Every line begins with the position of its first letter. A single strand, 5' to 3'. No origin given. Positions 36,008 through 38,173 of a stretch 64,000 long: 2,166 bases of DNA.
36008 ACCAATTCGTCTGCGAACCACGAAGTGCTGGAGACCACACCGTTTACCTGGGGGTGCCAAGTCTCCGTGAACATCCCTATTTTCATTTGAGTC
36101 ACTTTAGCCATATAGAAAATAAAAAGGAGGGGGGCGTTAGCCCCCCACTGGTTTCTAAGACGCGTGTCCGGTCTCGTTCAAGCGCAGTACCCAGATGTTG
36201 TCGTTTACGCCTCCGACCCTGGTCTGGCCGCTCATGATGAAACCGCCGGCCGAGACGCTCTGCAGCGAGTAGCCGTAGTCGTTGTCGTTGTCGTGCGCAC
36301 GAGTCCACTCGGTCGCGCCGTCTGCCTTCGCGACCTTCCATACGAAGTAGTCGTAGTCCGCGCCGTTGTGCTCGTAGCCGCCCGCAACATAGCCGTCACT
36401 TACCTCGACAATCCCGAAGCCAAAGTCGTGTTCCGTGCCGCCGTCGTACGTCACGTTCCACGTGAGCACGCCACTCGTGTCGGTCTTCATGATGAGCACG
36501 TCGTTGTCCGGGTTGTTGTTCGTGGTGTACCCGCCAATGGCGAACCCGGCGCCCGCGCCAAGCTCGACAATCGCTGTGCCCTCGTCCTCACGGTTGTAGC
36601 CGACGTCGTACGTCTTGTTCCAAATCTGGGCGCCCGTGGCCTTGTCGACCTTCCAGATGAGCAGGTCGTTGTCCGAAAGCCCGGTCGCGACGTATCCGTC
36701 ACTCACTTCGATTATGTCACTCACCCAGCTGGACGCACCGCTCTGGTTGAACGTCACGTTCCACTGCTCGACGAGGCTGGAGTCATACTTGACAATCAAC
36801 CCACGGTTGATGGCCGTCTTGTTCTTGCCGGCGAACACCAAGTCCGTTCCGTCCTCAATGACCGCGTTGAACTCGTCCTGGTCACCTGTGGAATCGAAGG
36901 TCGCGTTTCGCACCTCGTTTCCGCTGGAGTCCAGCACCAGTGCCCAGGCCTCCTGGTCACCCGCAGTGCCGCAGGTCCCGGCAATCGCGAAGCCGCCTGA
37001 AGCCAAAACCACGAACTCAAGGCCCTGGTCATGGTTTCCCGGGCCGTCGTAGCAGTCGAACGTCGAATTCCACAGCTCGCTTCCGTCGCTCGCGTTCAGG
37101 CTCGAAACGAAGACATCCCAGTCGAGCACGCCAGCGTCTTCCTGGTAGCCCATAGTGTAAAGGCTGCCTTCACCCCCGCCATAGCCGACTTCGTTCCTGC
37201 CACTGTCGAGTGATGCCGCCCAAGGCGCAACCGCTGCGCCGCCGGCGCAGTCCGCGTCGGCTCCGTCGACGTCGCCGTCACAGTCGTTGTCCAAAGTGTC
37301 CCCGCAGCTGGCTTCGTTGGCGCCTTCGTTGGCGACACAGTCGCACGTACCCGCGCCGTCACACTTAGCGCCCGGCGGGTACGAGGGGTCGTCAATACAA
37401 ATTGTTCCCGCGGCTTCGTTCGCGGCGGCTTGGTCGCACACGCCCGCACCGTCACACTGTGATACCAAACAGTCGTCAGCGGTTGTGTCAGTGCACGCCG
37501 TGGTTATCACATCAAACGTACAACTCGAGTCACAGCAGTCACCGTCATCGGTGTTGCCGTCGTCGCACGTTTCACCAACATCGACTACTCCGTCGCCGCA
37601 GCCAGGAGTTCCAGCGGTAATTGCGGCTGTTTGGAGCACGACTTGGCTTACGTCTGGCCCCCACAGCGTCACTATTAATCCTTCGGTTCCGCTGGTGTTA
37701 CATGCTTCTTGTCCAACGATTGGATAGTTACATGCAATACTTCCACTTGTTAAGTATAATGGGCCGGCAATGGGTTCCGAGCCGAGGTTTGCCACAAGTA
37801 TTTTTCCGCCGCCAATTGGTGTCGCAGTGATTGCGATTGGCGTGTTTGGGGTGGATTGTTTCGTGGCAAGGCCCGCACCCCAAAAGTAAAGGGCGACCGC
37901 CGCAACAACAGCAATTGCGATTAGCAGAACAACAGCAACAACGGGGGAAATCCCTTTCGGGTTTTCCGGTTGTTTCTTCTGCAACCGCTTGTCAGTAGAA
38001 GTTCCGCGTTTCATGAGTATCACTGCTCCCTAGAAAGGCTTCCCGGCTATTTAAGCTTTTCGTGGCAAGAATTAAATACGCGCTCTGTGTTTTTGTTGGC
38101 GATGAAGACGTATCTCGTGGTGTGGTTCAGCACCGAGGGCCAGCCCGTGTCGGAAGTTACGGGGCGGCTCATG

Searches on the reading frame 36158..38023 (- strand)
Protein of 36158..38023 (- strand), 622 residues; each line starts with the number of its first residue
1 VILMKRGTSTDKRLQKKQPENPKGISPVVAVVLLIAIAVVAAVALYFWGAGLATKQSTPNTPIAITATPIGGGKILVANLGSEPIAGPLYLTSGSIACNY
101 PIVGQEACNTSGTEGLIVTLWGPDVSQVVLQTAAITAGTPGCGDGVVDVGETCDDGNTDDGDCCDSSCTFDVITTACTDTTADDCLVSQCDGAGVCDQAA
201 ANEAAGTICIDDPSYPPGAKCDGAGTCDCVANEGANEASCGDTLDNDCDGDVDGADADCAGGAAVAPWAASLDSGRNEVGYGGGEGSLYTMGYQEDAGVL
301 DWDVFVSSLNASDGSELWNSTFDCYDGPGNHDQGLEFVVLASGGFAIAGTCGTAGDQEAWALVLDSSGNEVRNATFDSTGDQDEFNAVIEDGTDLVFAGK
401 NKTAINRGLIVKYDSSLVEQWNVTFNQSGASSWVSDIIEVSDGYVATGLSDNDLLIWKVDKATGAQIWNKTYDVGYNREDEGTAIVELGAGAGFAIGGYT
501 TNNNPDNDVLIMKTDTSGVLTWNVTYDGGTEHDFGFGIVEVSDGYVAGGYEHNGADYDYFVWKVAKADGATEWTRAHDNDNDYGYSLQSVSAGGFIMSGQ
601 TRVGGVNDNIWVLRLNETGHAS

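Call 80: search_protein_families(library=pfam, proteins=[window:36158-38023:-], max_evalue=0.001)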
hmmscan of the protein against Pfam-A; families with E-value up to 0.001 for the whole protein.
window:36158-38023:- (622 aa): 1 family
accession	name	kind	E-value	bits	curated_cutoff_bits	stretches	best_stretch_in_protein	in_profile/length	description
PF07790.16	Pilin_N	-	0.00025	22.3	25.2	1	23-85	1-64/78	Archaeal Type IV pilin, N-terminal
